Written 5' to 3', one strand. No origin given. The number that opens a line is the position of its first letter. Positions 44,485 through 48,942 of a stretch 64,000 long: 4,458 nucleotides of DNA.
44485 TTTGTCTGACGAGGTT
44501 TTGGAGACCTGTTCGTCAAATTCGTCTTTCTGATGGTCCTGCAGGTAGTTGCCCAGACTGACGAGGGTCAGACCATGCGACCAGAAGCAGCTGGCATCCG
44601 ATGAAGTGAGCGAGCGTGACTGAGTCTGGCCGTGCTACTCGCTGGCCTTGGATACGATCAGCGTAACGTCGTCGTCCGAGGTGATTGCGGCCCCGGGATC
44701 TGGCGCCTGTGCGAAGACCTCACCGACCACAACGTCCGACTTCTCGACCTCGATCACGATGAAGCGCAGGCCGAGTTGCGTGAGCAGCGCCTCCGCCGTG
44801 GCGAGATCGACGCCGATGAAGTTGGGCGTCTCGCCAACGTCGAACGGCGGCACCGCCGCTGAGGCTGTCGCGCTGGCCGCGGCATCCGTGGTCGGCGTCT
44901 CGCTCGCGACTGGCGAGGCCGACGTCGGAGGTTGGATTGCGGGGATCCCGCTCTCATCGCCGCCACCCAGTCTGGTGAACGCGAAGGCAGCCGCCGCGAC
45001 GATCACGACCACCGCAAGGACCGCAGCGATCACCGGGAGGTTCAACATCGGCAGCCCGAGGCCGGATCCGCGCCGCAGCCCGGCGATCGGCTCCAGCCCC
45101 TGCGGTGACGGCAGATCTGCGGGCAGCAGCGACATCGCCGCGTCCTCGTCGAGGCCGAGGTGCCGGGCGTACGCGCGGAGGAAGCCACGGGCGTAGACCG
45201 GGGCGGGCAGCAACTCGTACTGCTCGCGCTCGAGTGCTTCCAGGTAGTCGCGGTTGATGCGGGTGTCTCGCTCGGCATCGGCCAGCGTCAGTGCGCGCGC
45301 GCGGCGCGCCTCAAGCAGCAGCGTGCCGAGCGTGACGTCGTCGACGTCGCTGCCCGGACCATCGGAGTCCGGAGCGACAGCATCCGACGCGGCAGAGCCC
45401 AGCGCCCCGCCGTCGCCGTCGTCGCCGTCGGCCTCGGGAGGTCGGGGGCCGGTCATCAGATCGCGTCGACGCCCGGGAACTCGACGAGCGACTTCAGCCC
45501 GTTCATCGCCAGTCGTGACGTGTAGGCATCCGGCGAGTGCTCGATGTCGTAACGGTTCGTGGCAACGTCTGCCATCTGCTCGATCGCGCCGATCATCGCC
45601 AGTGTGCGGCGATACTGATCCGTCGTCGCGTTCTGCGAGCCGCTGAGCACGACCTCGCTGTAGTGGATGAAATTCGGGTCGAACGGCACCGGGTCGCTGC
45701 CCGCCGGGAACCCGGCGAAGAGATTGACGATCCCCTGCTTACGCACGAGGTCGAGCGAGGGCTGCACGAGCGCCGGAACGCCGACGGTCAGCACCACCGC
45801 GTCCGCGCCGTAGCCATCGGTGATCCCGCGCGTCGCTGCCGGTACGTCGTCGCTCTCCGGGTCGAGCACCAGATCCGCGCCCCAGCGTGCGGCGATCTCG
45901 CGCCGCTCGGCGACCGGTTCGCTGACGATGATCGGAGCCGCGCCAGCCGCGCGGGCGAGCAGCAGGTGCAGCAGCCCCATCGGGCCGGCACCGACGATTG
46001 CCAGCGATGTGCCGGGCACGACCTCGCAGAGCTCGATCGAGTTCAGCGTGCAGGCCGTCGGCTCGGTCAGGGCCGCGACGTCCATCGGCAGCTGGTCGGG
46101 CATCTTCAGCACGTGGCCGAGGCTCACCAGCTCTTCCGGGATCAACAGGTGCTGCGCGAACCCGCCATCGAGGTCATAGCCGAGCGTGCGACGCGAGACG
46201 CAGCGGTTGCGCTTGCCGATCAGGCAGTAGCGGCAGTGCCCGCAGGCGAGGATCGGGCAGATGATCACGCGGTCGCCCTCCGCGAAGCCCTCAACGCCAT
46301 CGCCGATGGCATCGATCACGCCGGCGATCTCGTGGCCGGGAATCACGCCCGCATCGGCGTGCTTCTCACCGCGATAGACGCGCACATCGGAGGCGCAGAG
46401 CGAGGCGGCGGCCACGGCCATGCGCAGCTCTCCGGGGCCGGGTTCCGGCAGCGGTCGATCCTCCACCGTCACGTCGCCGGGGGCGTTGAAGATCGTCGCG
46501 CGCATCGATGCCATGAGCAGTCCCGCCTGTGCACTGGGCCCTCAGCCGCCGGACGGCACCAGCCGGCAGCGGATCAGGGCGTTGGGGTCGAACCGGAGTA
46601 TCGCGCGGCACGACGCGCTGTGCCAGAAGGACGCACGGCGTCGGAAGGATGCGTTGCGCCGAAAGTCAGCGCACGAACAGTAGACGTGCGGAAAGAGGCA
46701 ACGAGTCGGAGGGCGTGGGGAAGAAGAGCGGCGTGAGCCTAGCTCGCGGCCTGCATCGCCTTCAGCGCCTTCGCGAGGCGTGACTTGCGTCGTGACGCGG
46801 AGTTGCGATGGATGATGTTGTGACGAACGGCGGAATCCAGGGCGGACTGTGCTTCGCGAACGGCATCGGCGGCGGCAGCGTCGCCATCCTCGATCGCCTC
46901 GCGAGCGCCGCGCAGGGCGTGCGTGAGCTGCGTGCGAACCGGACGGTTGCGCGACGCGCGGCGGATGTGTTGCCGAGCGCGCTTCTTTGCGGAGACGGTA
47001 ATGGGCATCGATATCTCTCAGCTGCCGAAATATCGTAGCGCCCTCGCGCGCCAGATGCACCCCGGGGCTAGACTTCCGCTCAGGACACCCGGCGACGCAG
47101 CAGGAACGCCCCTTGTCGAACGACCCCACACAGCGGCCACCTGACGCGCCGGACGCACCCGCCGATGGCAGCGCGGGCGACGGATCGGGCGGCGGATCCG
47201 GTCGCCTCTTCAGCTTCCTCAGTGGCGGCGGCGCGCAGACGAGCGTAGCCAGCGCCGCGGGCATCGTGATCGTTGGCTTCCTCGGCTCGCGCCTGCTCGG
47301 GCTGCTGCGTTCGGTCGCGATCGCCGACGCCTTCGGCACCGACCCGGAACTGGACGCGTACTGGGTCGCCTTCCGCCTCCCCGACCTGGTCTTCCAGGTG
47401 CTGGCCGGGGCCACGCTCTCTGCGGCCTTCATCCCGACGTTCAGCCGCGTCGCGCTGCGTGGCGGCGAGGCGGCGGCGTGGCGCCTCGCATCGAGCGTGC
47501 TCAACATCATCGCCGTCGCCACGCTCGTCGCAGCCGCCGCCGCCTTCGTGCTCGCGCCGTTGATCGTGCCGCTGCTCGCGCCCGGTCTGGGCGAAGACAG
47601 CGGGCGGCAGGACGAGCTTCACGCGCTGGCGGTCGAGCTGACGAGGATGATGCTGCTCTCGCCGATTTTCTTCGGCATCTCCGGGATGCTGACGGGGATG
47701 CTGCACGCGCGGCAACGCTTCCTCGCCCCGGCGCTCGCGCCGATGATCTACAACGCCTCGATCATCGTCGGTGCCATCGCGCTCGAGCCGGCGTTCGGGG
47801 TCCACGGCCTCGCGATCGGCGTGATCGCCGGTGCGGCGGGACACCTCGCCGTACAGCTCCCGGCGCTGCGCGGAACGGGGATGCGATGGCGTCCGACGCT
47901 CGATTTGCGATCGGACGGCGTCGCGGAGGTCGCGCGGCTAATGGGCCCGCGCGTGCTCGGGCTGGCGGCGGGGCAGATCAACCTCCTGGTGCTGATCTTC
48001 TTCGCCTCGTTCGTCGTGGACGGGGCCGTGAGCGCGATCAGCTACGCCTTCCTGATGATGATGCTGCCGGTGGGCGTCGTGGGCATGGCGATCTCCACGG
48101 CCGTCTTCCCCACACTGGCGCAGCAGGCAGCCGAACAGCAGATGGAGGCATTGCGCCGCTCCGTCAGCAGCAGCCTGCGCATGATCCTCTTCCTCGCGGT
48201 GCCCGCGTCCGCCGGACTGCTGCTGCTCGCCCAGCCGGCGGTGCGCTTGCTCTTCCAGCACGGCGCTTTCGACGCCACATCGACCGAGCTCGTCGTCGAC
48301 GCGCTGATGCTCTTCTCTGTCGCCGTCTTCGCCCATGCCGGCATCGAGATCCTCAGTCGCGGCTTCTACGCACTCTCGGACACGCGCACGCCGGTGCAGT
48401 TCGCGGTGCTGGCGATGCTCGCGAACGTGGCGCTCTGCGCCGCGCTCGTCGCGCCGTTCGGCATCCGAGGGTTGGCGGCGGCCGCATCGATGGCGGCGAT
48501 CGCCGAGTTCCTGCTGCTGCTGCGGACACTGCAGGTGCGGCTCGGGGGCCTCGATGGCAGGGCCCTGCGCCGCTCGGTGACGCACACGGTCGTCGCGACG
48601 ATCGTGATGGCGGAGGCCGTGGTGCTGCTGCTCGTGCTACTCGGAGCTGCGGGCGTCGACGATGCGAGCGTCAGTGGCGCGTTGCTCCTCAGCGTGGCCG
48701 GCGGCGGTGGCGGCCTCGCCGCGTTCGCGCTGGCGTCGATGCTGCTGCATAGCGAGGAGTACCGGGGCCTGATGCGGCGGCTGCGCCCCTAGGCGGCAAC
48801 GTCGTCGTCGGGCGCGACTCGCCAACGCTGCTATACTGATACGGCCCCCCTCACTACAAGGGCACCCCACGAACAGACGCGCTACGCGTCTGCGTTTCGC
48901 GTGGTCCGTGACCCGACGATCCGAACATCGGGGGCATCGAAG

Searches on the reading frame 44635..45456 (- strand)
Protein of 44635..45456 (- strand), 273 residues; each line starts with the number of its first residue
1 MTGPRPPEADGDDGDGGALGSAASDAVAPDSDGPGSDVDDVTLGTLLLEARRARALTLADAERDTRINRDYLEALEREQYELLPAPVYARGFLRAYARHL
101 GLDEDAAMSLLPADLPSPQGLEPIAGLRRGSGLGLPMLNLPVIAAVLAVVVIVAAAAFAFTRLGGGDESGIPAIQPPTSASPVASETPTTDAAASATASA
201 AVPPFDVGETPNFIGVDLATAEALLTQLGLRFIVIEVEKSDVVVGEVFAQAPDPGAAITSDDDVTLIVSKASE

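Call 41: search_protein_families(library=pfam, proteins=[window:44635-45456:-], max_evalue=0.001)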
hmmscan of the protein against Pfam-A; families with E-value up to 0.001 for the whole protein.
window:44635-45456:- (273 aa): 4 families
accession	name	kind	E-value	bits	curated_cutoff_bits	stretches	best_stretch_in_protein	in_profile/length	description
PF13413.12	HTH_25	-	4.6e-22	78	24.6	1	47-106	2-61/62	Helix-turn-helix domain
PF03793.24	PASTA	-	5.5e-11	42.7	23.2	1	210-270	3-64/64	PASTA domain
PF12844.13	HTH_19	-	7.3e-06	26.2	30.2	1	44-107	1-58/64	Helix-turn-helix domain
PF13560.12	HTH_31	-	0.00047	20.8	27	1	43-105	2-59/64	Helix-turn-helix domain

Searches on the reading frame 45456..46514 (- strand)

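Call 41: search_protein_families(library=pfam, proteins=[window:45456-46514:-], max_evalue=0.001)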
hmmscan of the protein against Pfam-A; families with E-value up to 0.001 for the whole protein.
window:45456-46514:- (352 aa): 3 families
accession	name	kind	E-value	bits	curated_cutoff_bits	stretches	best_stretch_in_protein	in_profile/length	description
PF08240.17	ADH_N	-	1.7e-26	92.9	23.5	1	26-130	1-99/104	Alcohol dehydrogenase GroES-like domain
PF00107.32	ADH_zinc_N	-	1.4e-20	74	31.8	1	178-307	1-126/129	Zinc-binding dehydrogenase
PF16912.11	Glu_dehyd_C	-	1.7e-08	34.6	34.9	1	145-345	2-210/211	Glucose dehydrogenase C-terminus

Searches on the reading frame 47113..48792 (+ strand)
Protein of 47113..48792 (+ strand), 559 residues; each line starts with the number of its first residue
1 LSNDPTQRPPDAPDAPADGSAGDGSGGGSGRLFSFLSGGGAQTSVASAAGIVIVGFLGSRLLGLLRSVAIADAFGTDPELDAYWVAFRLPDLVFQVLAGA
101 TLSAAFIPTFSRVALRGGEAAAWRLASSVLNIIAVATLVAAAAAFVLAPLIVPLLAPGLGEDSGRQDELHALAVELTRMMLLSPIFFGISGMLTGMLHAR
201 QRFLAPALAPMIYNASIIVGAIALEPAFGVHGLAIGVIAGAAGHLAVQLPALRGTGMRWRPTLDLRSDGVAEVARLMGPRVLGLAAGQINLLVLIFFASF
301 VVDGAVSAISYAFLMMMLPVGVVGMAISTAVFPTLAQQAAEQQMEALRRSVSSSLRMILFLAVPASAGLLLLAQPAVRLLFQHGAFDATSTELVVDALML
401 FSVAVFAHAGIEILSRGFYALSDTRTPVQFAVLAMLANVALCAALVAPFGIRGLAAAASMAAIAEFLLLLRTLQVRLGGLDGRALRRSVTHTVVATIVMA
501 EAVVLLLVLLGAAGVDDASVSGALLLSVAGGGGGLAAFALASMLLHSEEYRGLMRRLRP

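Call 41: search_protein_families(library=pfam, proteins=[window:47113-48792:+], max_evalue=0.001)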
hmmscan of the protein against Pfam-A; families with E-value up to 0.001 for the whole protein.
window:47113-48792:+ (559 aa): 3 families
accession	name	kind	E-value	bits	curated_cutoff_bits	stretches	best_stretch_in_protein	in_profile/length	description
PF03023.19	MurJ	-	1.8e-101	340.5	27.4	1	70-509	1-435/451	Lipid II flippase MurJ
PF13440.11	Polysacc_synt_3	-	2.7e-10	40.4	23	1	175-381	83-284/293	Polysaccharide biosynthesis protein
PF01554.23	MatE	-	4.9e-07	30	24.9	1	292-442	14-159/161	MatE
